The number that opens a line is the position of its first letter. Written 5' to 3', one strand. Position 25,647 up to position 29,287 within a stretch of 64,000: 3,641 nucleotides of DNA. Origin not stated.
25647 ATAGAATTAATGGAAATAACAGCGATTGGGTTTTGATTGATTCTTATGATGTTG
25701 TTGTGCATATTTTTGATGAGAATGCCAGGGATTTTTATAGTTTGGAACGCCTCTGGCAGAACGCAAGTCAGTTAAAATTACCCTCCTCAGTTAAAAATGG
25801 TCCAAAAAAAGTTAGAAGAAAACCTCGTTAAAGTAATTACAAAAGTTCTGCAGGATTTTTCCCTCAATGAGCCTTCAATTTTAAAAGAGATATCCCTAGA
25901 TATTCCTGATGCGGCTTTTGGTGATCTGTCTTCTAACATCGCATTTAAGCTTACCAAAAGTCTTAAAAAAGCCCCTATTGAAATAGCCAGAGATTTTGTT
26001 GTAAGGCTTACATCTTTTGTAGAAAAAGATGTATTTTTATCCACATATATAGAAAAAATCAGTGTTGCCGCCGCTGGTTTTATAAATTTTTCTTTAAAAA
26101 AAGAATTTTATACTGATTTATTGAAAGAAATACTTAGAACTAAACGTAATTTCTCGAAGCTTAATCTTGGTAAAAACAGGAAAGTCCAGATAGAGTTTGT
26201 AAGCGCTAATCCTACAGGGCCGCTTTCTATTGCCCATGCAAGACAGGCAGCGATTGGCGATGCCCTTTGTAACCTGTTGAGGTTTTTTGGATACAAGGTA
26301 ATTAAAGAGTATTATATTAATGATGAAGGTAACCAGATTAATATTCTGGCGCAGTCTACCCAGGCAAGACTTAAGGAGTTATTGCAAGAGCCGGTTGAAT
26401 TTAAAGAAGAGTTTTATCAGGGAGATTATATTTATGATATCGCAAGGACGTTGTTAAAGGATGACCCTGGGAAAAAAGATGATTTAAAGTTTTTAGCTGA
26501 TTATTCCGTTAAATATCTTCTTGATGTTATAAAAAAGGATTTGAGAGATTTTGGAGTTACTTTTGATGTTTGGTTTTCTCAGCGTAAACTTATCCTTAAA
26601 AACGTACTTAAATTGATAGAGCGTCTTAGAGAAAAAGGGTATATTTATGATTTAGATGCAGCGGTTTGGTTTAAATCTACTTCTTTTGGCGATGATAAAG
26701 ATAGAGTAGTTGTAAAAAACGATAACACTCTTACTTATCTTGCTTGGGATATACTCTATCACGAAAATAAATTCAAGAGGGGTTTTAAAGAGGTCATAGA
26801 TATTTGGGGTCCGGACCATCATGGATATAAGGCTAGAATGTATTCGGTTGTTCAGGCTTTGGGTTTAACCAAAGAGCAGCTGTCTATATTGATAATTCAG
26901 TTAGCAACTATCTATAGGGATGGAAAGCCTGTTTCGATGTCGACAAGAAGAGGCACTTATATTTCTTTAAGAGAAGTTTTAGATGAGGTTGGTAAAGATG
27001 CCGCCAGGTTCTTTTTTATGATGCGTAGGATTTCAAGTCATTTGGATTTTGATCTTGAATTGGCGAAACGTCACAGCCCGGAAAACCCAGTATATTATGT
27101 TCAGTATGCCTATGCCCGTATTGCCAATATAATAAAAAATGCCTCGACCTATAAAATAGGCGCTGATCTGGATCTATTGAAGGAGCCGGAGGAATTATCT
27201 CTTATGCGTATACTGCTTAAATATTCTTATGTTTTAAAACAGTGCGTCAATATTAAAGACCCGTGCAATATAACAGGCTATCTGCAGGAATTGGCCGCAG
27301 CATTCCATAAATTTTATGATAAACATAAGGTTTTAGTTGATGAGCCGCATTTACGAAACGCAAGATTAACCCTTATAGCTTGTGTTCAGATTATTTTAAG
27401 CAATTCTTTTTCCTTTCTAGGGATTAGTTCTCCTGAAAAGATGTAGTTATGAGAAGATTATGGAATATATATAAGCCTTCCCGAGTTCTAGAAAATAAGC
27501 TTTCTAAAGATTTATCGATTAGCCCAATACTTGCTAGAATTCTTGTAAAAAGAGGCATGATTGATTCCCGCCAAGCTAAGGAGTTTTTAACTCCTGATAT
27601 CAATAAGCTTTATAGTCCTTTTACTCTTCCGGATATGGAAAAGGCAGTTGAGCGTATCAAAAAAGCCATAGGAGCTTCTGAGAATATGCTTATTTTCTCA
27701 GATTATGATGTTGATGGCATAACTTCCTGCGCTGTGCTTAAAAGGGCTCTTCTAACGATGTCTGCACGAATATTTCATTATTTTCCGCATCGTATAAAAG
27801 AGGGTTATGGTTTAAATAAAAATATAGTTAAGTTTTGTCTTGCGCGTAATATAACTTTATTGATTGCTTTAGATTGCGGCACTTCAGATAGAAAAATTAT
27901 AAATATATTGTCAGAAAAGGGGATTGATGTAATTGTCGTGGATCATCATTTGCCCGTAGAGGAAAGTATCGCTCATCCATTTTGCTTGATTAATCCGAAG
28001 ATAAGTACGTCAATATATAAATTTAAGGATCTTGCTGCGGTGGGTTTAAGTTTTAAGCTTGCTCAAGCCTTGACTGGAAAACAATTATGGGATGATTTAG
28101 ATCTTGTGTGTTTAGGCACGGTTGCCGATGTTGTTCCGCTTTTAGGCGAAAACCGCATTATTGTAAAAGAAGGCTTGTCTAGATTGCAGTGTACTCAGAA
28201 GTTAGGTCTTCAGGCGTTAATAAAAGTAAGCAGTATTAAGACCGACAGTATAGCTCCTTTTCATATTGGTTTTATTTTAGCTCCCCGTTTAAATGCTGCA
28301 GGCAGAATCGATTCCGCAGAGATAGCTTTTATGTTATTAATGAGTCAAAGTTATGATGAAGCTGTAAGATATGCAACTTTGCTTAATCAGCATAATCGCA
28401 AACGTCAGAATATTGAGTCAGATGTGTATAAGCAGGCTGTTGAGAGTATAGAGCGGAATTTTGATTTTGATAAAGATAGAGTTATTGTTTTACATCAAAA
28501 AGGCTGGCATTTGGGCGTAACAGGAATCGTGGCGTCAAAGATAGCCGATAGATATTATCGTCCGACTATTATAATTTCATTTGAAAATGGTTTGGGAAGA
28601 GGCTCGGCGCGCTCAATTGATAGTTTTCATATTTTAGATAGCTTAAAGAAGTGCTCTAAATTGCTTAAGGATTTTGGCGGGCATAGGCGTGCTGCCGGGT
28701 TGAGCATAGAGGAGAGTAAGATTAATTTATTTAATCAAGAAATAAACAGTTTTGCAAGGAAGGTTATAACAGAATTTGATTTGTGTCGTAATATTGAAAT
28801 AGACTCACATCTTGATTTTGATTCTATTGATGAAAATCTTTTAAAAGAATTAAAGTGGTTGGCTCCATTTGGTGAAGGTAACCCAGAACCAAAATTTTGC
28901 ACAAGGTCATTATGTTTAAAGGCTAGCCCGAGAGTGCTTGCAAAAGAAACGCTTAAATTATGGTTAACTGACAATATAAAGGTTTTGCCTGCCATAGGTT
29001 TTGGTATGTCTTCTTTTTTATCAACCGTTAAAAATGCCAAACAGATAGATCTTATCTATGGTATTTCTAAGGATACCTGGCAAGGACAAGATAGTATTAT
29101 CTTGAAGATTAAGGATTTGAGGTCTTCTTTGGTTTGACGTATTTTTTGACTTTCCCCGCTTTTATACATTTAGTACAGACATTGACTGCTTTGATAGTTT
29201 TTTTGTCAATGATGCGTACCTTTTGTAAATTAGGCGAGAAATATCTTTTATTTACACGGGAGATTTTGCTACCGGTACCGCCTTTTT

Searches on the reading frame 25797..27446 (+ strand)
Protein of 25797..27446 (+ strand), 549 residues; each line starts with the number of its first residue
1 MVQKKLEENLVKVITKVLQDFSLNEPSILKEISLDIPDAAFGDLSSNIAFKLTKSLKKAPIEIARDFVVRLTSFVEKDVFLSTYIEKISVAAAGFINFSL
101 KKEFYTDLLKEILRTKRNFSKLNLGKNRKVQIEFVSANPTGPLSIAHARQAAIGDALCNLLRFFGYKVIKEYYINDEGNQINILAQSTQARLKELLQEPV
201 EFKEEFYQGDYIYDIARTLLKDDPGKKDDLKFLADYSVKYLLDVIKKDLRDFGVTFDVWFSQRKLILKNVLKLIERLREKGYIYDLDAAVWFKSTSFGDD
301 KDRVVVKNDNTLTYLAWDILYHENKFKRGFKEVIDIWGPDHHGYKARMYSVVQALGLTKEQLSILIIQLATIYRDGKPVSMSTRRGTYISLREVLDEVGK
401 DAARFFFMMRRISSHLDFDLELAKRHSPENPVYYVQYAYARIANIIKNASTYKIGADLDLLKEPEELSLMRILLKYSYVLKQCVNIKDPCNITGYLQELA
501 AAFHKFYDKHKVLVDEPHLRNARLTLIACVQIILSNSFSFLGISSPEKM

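Call 48: search_protein_families(library=pfam, proteins=[window:25797-27446:+], max_evalue=0.00001)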
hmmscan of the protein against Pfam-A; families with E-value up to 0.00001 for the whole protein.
window:25797-27446:+ (549 aa): 3 families
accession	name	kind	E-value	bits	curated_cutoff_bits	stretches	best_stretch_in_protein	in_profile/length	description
PF05746.21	DALR_1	-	2.4e-30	105.5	22.3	1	435-549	1-117/117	DALR anticodon binding domain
PF00750.26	tRNA-synt_1d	-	1.8e-23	83.5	23.3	1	110-403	3-303/349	tRNA synthetases class I (R), catalytic domain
PF03485.21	Arg_tRNA_synt_N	-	2.3e-14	54.2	21.5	1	10-100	3-85/85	Arginyl tRNA synthetase N terminal domain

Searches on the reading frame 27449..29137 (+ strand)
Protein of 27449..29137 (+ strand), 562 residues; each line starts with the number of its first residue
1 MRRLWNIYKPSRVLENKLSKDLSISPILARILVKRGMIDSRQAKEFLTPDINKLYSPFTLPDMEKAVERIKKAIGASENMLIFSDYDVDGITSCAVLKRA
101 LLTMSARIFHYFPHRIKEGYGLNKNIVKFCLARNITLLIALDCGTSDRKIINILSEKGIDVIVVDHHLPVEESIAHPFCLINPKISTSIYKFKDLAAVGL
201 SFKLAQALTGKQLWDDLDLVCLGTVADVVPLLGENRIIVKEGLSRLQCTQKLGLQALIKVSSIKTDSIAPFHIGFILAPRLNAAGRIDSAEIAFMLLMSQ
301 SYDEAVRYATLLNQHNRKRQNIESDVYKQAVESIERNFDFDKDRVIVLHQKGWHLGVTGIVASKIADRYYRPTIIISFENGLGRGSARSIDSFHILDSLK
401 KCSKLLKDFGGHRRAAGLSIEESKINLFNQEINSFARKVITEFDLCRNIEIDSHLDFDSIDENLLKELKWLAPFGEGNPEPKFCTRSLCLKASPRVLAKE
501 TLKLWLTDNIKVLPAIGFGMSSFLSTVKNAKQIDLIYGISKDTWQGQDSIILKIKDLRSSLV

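Call 48: search_protein_families(library=pfam, proteins=[window:27449-29137:+], max_evalue=0.00001)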
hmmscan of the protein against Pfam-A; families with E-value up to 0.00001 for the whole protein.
window:27449-29137:+ (562 aa): 3 families
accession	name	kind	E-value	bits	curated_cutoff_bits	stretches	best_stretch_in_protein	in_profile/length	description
PF17768.7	RecJ_OB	-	1.6e-23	83.2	27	1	451-556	1-107/107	RecJ OB domain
PF01368.27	DHH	-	3.8e-18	66.4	28.1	1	80-224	2-125/125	DHH family, N-terminal domain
PF02272.25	DHHA1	-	3.7e-14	53.5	25.9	1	344-437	3-101/102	DHHA1 domain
